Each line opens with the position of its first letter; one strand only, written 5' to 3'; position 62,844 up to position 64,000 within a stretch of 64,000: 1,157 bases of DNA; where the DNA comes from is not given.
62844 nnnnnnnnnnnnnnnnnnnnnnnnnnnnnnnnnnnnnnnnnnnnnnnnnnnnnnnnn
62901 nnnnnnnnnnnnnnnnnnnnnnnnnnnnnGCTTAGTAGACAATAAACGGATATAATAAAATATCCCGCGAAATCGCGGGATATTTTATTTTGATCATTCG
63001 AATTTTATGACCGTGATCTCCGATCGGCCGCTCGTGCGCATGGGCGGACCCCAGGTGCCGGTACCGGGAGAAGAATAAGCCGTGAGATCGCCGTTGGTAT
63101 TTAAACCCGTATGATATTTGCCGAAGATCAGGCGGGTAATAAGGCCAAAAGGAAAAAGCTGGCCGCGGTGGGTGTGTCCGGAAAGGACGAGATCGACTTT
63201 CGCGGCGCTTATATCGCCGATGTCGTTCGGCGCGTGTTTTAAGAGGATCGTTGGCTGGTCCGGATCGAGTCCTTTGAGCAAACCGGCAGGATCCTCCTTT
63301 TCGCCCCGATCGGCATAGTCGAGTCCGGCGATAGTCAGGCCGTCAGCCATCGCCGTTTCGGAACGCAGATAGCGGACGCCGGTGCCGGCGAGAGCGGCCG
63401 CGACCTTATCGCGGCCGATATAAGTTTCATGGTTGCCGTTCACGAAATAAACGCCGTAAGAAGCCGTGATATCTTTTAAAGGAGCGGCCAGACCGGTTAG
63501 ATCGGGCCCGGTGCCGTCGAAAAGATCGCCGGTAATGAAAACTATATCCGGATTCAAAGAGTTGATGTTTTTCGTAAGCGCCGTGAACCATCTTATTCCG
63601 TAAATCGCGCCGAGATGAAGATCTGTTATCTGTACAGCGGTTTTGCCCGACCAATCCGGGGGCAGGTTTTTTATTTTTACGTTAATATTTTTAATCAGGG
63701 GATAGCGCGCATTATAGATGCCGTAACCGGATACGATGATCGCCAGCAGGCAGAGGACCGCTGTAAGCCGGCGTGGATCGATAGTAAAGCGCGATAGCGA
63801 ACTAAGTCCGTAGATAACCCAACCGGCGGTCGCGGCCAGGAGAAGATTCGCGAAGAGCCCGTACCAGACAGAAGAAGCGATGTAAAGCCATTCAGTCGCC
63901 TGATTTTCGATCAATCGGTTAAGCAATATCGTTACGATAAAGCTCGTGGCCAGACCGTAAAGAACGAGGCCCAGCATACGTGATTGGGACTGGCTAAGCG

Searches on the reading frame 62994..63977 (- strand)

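Call 4: search_protein_families(library=pfam, proteins=[window:62994-63977:-], max_evalue=0.1)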
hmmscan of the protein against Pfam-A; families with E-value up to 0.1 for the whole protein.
window:62994-63977:- (327 aa): 2 families
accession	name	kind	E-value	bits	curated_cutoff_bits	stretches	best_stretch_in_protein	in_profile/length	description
PF00149.33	Metallophos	-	1.6e-13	51.9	21.5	1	115-271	4-190/191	Calcineurin-like phosphoesterase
PF12850.12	Metallophos_2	-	0.00038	20.9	27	1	117-273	6-120/154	Calcineurin-like phosphoesterase superfamily domain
